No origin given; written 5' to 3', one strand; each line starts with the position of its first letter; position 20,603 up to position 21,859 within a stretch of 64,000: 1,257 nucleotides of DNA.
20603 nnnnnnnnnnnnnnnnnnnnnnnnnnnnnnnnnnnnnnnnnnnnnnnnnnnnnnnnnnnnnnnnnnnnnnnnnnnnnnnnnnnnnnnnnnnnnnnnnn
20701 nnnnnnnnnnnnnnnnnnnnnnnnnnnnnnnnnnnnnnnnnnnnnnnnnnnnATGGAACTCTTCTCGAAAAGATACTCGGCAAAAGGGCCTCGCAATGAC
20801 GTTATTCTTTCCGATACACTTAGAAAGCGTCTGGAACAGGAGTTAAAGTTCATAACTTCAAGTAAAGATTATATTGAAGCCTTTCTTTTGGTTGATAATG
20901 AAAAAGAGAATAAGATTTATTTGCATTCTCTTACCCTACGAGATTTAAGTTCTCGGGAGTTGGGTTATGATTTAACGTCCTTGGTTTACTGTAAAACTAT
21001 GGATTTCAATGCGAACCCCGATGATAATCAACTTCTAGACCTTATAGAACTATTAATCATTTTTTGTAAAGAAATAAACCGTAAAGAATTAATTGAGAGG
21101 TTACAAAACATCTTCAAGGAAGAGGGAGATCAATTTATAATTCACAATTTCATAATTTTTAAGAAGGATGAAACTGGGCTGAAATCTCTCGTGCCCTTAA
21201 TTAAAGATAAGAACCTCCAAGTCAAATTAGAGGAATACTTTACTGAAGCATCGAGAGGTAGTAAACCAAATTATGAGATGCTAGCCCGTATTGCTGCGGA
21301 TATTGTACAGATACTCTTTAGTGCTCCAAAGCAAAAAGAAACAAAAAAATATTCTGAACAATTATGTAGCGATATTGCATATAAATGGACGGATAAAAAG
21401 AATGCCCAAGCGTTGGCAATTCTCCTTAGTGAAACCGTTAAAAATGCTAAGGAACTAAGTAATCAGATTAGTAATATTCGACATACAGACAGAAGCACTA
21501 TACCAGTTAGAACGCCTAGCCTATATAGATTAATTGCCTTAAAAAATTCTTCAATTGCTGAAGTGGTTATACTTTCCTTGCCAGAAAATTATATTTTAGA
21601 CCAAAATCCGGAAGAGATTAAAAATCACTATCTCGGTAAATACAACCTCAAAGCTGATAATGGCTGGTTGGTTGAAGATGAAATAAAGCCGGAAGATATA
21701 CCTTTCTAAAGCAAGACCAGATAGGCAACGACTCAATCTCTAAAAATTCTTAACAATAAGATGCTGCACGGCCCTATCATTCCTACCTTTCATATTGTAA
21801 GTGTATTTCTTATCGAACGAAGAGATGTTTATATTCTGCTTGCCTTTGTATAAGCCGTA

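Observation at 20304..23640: Low-GC defense islet: Dam-like MTase + HNH endonuclease R-M pair plus two orphan genes, inserted next to a Pif1/RecD helicase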

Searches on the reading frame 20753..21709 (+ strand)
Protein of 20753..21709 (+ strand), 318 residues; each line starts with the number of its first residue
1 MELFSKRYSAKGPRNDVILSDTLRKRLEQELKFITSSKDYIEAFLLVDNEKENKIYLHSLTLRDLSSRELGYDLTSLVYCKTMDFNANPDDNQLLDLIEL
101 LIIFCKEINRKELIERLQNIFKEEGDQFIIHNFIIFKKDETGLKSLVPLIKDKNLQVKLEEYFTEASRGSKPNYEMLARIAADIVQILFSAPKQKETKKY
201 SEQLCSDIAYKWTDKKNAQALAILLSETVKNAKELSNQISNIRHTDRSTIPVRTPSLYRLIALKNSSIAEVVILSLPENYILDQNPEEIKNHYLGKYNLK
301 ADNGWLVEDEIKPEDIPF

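Call 3: search_protein_families(library=pfam, proteins=[window:20753-21709:+], max_evalue=0.01)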
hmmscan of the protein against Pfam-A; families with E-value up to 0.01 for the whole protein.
window:20753-21709:+ (318 aa): 0 families

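Call 4: search_protein_families(library=padloc, proteins=[window:20753-21709:+], max_evalue=0.01)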
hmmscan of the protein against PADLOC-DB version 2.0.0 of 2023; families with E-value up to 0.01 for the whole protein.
window:20753-21709:+ (318 aa): 0 families

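Call 5: search_protein_families(library=ncbifam, proteins=[window:20753-21709:+], max_evalue=0.01)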
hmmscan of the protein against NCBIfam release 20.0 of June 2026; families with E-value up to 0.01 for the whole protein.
window:20753-21709:+ (318 aa): 0 families

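Call 6: search_protein_families(library=phrogs, proteins=[window:20753-21709:+], max_evalue=0.01)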
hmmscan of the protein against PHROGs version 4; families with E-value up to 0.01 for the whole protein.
window:20753-21709:+ (318 aa): 0 families

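Call 11: find_homologous_proteins(query=window:20753-21709:+, max_evalue=0.01)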
Query window:20753-21709:+ (318 aa): 36 proteins with E <= 0.01 among 2503 candidates.
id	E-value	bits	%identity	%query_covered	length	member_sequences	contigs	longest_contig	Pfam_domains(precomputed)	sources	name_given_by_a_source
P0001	5.3e-202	688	100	100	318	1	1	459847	-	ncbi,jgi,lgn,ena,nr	ncbi:MAG TPA: hypothetical protein VMA75_03345 [Candidatus Paceibacterota bacterium]|nr:hypothetical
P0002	4.9e-95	337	52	100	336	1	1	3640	PF18863.7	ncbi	-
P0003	4.1e-91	324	50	100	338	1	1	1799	PF18863.7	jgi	jgi:hypothetical protein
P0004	5.1e-90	320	50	100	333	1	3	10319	-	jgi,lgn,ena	-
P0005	5.1e-89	317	46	100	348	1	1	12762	-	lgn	-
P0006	2.9e-88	314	48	100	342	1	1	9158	PF18863.7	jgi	jgi:hypothetical protein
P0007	1.6e-87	312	47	100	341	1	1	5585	-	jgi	jgi:hypothetical protein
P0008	4.6e-87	311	50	93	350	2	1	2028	-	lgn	-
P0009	6.4e-87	310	50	100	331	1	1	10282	-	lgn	-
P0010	2.0e-86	308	47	100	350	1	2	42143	-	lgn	-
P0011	3.9e-86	308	45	100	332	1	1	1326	-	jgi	-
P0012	9.8e-86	306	49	100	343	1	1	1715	-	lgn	-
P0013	2.9e-85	305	49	100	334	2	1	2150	-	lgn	-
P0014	3.2e-83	298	49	97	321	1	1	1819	-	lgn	-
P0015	3.8e-82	294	47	100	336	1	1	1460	-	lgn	-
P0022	9.1e-78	280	43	100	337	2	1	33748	-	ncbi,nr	ncbi:MAG: Uncharacterized protein G01um101456_140 [Parcubacteria group bacterium Gr01-1014_56]|nr:MA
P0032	1.2e-65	240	41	94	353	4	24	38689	-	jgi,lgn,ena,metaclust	jgi:hypothetical protein|metaclust:\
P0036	4.7e-45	173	41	72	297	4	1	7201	-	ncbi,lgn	-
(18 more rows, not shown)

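Call 13: search_protein_families(library=pfam, proteins=[P0002, P0003, P0006, P0004, P0010, P0022, P0032, P0036], max_evalue=1)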
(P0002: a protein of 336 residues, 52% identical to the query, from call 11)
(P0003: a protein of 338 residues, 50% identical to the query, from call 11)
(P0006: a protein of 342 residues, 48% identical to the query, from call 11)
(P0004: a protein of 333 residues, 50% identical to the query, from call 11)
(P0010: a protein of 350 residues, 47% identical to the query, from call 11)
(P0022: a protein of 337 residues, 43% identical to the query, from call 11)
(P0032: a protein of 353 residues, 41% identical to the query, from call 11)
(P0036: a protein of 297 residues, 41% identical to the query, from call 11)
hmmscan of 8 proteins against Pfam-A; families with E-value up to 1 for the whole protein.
P0002 (336 aa): 3 families
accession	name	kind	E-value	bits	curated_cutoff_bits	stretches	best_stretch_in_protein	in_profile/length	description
PF18863.6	AbiJ_NTD4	-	3e-05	25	34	1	11-149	3-137/152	AbiJ N-terminal domain 4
PF24049.1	YOMG_N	-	0.14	12.7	27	1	293-326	42-75/89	YOMG N-terminal domain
PF19802.4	DUF6285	-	0.19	12.8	28.1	1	182-246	23-82/91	Domain of unknown function (DUF6285)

P0003 (338 aa): 3 families
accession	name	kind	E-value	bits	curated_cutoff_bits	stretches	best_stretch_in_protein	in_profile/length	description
PF18863.6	AbiJ_NTD4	-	1.3e-06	29.3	34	1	3-149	2-138/152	AbiJ N-terminal domain 4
PF17701.6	DUF5547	-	0.025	14.9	25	1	193-275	29-112/122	Family of unknown function (DUF5547)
PF00459.30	Inositol_P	-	0.23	11.3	27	1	182-256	9-82/271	Inositol monophosphatase family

P0006 (342 aa): 4 families
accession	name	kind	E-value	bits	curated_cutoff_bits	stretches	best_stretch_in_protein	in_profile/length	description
PF18863.6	AbiJ_NTD4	-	1.8e-05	25.7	34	1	31-161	15-146/152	AbiJ N-terminal domain 4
PF21389.3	CASTOR1_ACT-like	-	0.059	13.9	27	1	180-213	10-43/82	Cytosolic arginine sensor for mTORC1 subunit 1/2, ACT-like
PF07697.16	7TMR-HDED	-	0.11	12.9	27.6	1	167-250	71-152/224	7TM-HD extracellular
PF21680.2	GIDA_C_1st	-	0.97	10.7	24.7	1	228-299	10-75/96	tRNA modifying enzyme MnmG/GidA C-terminal helical domain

P0004 (333 aa): 1 family
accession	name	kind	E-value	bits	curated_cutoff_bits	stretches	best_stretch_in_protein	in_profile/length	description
PF18863.6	AbiJ_NTD4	-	4.8e-05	24.3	34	1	27-148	18-136/152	AbiJ N-terminal domain 4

P0010 (350 aa): 2 families
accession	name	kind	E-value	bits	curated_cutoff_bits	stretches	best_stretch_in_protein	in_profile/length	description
PF14877.11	mIF3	-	0.00096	19.3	33.8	1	150-198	59-106/177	Mitochondrial translation initiation factor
PF18863.6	AbiJ_NTD4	-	0.0087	17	34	1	37-162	18-140/152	AbiJ N-terminal domain 4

P0022 (337 aa): 5 families
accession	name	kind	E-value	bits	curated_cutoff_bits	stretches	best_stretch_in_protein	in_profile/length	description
PF18863.6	AbiJ_NTD4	-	2.1e-05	25.5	34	1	56-153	47-139/152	AbiJ N-terminal domain 4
PF25068.1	ARM_TT21_4th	-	0.015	16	30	1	119-240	31-151/153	Tetratricopeptide repeat protein 21 forth ARM domain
PF01739.24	CheR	-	0.026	14.4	27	1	83-137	113-168/195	CheR methyltransferase, SAM binding domain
PF03127.19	GAT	-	0.032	14.9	31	1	35-70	36-71/77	GAT domain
PF20167.3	Transposase_32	-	0.051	13.9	45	1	187-291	47-150/177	Putative plant transposon protein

P0032 (353 aa): 3 families
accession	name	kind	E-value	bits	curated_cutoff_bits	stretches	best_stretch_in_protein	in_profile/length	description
PF18863.6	AbiJ_NTD4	-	0.0031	18.4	34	1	75-171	44-138/152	AbiJ N-terminal domain 4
PF25071.1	DUF7795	-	0.032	14.7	27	1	210-273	48-111/123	Domain of unknown function (DUF7795)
PF10750.14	DUF2536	-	0.11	12.9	27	1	249-277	20-48/68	Protein of unknown function (DUF2536)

P0036 (297 aa): 2 families
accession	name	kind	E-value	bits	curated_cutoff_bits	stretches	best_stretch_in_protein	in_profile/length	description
PF18863.6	AbiJ_NTD4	-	0.00079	20.3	34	1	3-173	2-138/152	AbiJ N-terminal domain 4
PF25071.1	DUF7795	-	0.05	14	27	1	212-275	48-111/123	Domain of unknown function (DUF7795)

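Call 16: find_encoding_contigs(protein=P0010, flank=6000, max_places=3)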
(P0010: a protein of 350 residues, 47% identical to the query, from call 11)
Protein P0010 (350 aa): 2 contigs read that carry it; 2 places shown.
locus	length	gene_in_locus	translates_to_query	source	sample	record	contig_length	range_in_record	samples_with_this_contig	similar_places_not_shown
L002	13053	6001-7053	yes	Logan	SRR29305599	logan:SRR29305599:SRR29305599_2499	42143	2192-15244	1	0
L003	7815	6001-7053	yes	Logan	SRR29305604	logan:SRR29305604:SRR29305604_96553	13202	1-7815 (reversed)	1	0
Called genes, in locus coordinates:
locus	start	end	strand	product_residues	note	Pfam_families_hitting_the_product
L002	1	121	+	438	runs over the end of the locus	PF00793:DAHP_synth_1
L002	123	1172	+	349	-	PF01207:Dus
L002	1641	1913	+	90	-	-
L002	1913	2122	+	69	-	-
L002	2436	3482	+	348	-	PF05496:RuvB_N, PF13177:DNA_pol3_delta2 (weak), PF00004:AAA, PF13177:DNA_pol3_delta2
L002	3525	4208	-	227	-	PF18914:DUF5666 (weak)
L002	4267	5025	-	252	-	PF18915:DUF5667 (weak)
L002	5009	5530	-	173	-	PF04542:Sigma70_r2, PF08281:Sigma70_r4_2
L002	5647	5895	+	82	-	PF01541:GIY-YIG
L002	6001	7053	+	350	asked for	-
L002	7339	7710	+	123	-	PF04266:ASCH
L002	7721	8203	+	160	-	PF09997:DUF2238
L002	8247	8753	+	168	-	-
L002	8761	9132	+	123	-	-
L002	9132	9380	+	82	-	PF01541:GIY-YIG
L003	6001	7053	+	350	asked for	-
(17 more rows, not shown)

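Call 17: find_encoding_contigs(protein=P0022, flank=6000, max_places=3)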
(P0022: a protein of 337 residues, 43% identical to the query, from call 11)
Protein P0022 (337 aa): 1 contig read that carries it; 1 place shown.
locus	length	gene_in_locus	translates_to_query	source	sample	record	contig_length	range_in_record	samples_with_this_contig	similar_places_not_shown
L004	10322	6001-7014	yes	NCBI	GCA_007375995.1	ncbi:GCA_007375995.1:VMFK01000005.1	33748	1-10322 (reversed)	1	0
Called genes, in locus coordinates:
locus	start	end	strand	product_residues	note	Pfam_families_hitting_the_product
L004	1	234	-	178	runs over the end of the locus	PF05198:IF3_N, PF00707:IF3_C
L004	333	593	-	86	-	-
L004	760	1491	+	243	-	PF12146:Hydrolase_4 (weak), PF12697:Abhydrolase_6 (weak)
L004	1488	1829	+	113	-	-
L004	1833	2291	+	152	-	PF00293:NUDIX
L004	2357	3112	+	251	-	PF08032:SpoU_sub_bind, PF00588:SpoU_methylase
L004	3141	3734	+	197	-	PF06821:Ser_hydrolase (weak)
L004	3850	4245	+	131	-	-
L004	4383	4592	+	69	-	-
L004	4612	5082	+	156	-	PF00293:NUDIX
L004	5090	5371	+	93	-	-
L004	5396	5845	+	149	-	PF11969:DcpS_C, PF01230:HIT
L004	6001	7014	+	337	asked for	-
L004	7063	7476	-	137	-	-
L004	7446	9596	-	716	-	PF07819:PGAP1 (weak), PF02450:LCAT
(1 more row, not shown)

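Call 18: find_encoding_contigs(protein=P0032, flank=6000, max_places=4)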
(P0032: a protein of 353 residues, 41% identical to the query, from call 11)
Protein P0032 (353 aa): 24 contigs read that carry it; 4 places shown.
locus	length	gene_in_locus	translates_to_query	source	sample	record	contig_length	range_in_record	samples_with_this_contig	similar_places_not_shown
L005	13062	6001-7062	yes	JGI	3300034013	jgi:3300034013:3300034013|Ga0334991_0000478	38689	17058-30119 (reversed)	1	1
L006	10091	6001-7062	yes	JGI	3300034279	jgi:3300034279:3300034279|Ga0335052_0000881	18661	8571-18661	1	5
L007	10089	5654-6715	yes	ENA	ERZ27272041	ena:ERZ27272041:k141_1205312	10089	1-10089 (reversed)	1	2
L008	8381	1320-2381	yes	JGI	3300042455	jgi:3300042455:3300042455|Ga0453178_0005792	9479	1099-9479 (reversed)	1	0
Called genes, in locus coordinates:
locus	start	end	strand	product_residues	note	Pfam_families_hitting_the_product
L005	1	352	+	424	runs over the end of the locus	PF00342:PGI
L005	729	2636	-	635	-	PF02463:SMC_N (weak), PF13304:AAA_21, PF13175:AAA_15, PF20469:OLD-like_TOPRIM (weak)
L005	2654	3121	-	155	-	-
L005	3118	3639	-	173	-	-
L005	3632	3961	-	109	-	-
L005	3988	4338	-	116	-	-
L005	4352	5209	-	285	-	-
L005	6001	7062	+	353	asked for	-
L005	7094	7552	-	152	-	PF06271:RDD (weak)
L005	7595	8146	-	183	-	-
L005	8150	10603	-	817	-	PF15605:Ntox28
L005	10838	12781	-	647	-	PF02518:HATPase_c (faint), PF13589:HATPase_c_3 (weak)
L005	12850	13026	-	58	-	-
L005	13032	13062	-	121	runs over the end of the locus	PF24722:DUF7674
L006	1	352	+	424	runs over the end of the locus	PF00342:PGI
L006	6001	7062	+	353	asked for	-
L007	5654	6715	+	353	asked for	-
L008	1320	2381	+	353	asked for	-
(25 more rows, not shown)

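Call 22: predict_structure(alignment_id=A1)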
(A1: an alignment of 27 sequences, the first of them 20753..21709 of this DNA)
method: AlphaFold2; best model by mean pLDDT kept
length: 318 residues; sequences in the alignment: 27
mean_pLDDT: 87.0   pTM: 0.79
mean pLDDT of the five models: 87.0, 86.8, 84.5, 83.4, 81.2
residues with pLDDT >= 90: 191; 70-90: 94; 50-70: 28; < 50: 5
segments of 3 or more residues with pLDDT < 50: 245-247
pLDDT, mean of each block of 10 residues (from residue 1): 81 67 95 94 92 91 92 93 89 95 96 97 92 85 84 93 86 89 94 82 95 94 94 85 55 72 93 92 88 90 72 61
secondary structure, 60 per line:
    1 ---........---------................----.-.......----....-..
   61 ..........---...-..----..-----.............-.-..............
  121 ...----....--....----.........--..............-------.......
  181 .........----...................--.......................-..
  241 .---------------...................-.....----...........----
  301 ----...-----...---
elements in order: H4-11 H21-36 E46-49 E54-57 H59-70 H91-103 H107-123 E128-131 E134-137 H142-149 H153-166 H174-189 H194-212 H215-237 H257-275 H277-280 H286-296 E305-307

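Call 45: find_related_loci(query=A1, collection=viral_contigs, flank=4000)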
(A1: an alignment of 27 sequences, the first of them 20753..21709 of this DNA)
Query A1 (318 aa) in viral_contigs; peptide patterns used: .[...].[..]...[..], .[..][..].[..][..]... (x = any residue, [..] = any of these).
53 stretches matched a pattern, but none encodes a relative of the query by tblastn (E <= 1e-3).

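Call 48: search_protein_representatives(alignment_id=A1)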
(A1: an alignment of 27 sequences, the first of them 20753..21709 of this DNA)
Query: 27 sequences, 335 profile positions. Proteins with E-value up to 0.001 (for the whole library): 88; up to 1e-10: 77; up to 1e-30: 60. The best 88 are listed.
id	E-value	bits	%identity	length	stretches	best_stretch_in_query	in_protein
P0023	2.5e-133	461.1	-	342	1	1-335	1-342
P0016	1.5e-130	451.9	-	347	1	1-335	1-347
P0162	2.5e-124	431.5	-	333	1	1-335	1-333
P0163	1.4e-122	425.8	-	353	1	1-335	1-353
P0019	1.9e-122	425.2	-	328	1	1-335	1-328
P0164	6.6e-120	416.9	-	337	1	1-335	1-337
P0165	2.8e-119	414.9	-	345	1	1-335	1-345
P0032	5.4e-118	410.6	-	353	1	1-335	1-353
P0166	1.8e-116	405.6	-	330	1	1-335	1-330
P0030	1.3e-114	399.5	-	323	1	1-335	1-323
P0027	6.2e-114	397.3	-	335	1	1-335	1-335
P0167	2.1e-112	392.2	-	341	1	1-335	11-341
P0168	3.8e-111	388.1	-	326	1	1-322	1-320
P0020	4.1e-110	384.7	-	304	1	1-318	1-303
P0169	4.3e-110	384.6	-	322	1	1-335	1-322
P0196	7.1e-73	262.3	-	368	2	99-335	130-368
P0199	8.0e-69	249.0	-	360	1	1-333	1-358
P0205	3.6e-61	223.8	-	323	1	1-318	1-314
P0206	9.7e-56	206.0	-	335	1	1-335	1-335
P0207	1.2e-51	192.5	-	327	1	9-314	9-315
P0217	4.5e-25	105.2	-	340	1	18-309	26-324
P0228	1.0e-10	58.0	-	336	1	25-308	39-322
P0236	3.6e-05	39.7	-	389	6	171-228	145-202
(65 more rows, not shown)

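Call 49: search_protein_families(library=pfam, proteins=[P0217, P0228, P0236, P0206, P0207, P0205, P0199, P0196], max_evalue=0.1)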
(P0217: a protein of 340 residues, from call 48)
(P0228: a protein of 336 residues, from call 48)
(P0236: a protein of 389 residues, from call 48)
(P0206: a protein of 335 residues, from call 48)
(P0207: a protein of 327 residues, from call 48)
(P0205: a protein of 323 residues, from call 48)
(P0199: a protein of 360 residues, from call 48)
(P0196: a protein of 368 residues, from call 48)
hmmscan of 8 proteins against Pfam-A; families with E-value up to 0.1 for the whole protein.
P0217 (340 aa): 0 families

P0228 (336 aa): 1 family
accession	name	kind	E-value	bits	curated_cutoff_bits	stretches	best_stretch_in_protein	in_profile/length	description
PF12249.13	AftA_C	-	0.076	13.1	25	0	3-45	73-115/177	Arabinofuranosyltransferase A C terminal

P0236 (389 aa): 7 families
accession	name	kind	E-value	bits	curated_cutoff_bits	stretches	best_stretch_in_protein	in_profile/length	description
PF15650.12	Tox-REase-9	-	2.6e-06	28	27.3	0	26-63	8-45/88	Restriction endonuclease fold toxin 9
PF07120.17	DUF1376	-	5.9e-06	27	30.1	0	86-134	32-81/86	Protein of unknown function (DUF1376)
PF19669.4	DUF6172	-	2.3e-05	24.8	27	0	93-110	7-24/95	Family of unknown function (DUF6172)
PF06223.18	Phage_tail_T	-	3.5e-05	24.6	25.9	0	61-94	40-70/73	Minor tail protein T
PF09875.14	DUF2102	-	0.019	15.1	25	0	229-257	48-76/103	Uncharacterized protein conserved in archaea (DUF2102)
PF20812.2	PM2_P3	-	0.026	15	27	0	56-81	8-33/61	Bacteriophage PM2, Viral membrane protein P3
PF21288.3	Kazal_C6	-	0.071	13.6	27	0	122-146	2-26/53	Complement component C6, KAZAL domain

P0206 (335 aa): 0 families

P0207 (327 aa): 3 families
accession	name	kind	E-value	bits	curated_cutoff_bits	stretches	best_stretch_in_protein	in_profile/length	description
PF18363.6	PI_PP_I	-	0.022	15.4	28.5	1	169-220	9-61/94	Phosphoinositide phosphatase insertion domain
PF21487.2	Tas3_C-hel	-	0.024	14.9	27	0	256-279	13-36/49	Tas3, C-terminal helical domains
PF18977.5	DUF5713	-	0.071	13.9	27.3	0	207-249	23-65/107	Family of unknown function (DUF5713)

P0205 (323 aa): 2 families
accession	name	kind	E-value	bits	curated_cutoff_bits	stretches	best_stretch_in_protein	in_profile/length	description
PF13035.11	DUF3896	-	0.0069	17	25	0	24-73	8-55/61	Protein of unknown function (DUF3896)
PF23709.1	MftA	-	0.01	16.5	27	1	282-294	11-23/29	Mycofactocin precursor peptide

P0199 (360 aa): 1 family
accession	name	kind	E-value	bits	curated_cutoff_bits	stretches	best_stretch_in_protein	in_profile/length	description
PF23613.1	ELP3_N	-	0.065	13.6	27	0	205-234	4-33/70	ELP3 N-terminal domain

P0196 (368 aa): 0 families
